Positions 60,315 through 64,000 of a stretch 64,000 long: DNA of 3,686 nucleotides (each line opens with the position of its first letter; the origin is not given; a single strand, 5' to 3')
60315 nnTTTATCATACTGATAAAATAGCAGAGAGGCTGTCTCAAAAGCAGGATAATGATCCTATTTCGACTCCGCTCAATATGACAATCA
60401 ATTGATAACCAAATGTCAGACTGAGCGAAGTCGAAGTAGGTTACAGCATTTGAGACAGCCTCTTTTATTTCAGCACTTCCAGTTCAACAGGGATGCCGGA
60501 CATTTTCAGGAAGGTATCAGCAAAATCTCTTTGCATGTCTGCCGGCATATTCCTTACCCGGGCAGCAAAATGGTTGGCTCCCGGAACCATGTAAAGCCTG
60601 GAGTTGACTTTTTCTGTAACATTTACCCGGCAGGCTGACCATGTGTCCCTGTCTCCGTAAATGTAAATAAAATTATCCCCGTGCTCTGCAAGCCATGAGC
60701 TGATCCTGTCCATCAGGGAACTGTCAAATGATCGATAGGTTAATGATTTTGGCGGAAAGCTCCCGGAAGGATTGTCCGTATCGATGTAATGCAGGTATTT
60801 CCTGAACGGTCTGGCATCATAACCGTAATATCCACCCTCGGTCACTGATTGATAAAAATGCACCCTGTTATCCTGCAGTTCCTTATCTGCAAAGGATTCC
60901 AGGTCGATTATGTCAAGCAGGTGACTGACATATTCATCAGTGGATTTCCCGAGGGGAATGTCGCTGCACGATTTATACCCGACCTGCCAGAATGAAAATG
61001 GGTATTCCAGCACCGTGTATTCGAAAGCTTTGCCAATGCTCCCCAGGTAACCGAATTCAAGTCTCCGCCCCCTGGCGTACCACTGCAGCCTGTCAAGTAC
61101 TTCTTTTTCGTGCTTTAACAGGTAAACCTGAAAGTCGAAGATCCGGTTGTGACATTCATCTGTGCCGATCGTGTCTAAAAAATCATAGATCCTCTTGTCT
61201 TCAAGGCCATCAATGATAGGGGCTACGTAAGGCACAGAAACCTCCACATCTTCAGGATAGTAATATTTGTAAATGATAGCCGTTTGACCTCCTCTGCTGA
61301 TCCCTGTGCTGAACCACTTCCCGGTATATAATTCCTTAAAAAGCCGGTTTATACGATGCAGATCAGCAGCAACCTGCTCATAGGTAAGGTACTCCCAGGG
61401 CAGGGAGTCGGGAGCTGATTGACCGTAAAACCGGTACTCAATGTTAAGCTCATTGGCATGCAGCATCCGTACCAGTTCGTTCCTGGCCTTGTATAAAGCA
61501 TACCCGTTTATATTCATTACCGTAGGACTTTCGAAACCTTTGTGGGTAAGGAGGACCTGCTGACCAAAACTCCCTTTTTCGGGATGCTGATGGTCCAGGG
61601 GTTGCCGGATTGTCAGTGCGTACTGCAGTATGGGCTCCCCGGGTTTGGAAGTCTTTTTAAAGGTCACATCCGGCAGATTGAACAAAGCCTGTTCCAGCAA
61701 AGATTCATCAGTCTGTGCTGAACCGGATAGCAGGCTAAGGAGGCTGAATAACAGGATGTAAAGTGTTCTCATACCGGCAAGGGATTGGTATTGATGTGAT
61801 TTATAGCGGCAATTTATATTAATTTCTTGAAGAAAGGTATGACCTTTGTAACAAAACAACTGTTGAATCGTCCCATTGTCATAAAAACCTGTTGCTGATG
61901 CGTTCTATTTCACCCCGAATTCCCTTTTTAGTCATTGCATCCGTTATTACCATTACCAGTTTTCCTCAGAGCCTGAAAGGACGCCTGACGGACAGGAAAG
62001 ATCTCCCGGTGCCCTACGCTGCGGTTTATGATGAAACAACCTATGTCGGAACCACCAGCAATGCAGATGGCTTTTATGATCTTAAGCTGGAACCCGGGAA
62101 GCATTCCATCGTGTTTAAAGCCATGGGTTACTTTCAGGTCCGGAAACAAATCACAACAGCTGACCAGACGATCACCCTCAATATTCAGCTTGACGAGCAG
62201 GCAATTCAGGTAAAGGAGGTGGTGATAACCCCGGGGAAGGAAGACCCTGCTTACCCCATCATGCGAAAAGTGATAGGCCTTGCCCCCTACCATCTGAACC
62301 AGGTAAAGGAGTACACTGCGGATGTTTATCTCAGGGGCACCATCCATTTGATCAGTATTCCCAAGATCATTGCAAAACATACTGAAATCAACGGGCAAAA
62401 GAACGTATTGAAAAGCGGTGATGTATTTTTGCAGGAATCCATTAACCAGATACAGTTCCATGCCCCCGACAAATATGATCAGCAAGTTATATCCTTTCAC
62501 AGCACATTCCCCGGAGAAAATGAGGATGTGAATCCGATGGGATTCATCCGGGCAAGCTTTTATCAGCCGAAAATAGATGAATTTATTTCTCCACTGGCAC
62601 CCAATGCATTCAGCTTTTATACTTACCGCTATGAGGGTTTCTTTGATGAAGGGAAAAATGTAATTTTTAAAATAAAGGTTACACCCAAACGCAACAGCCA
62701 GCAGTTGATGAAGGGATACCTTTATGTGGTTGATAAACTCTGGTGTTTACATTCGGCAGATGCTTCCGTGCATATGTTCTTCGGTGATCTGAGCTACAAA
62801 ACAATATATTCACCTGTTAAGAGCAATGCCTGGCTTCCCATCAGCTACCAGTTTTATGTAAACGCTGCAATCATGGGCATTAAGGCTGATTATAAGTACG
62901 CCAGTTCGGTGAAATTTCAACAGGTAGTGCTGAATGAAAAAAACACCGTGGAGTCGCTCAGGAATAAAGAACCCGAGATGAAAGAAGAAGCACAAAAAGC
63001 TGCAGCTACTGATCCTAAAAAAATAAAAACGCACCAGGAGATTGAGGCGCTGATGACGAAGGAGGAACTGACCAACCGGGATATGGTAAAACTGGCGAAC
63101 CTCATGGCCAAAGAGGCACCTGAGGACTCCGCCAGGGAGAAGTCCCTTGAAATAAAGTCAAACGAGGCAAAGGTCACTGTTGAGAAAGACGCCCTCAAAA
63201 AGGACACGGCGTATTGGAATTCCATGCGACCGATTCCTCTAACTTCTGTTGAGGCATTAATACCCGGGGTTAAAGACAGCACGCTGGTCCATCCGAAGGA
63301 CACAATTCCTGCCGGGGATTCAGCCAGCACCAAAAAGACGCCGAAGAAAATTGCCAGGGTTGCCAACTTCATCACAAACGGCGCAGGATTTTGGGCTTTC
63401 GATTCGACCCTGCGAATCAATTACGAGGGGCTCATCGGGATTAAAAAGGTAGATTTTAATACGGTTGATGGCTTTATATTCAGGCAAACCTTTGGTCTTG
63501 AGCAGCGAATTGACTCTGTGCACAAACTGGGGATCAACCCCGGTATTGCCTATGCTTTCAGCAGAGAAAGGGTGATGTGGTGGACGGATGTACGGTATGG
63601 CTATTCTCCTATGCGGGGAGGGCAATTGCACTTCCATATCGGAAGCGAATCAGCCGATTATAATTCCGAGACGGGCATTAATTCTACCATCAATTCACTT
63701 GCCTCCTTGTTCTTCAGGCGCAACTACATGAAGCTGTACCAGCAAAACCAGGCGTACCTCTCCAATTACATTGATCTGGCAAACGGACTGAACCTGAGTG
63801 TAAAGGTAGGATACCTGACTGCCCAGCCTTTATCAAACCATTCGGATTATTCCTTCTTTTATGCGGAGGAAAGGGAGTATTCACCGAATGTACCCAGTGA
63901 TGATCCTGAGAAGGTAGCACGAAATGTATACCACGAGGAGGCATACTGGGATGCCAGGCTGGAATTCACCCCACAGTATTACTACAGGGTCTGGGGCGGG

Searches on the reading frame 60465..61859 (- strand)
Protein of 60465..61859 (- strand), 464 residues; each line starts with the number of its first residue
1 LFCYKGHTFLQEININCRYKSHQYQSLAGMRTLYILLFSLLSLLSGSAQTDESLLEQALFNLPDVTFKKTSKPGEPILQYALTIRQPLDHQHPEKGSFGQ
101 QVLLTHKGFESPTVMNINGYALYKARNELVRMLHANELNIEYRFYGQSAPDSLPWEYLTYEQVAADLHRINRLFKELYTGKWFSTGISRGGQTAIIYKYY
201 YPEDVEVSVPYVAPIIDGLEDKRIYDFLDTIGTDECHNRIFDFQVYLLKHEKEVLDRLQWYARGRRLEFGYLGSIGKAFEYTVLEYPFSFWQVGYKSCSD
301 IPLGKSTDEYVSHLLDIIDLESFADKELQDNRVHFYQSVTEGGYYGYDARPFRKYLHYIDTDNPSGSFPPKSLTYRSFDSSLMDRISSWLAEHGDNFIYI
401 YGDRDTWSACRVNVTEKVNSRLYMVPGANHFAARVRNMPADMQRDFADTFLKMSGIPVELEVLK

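Call 10: search_protein_families(library=pfam, proteins=[window:60465-61859:-], max_evalue=0.001)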
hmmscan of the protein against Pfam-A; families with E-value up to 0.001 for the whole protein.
window:60465-61859:- (464 aa): 2 families
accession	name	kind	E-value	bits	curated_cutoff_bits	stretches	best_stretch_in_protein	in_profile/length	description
PF05576.17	Peptidase_S37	-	1.9e-54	185.5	27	1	72-445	24-403/448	PS-10 peptidase S37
PF05577.18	Peptidase_S28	-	2.3e-07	30.4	25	1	133-222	58-155/434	Serine carboxypeptidase S28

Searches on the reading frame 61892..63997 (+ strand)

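Call 10: search_protein_families(library=pfam, proteins=[window:61892-63997:+], max_evalue=0.001)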
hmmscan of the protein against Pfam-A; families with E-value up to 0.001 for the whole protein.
window:61892-63997:+ (702 aa): 3 families
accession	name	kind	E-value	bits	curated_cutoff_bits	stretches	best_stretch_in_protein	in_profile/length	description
PF18939.6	DUF5686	-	7.1e-123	411.8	39.2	1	123-699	1-514/669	Family of unknown function (DUF5686)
PF13715.12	CarbopepD_reg_2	-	2.8e-16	59.8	32.2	1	29-112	2-88/88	CarboxypepD_reg-like domain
PF13620.12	CarboxypepD_reg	-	3.7e-10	40.4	32.3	1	27-100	1-81/82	Carboxypeptidase regulatory-like domain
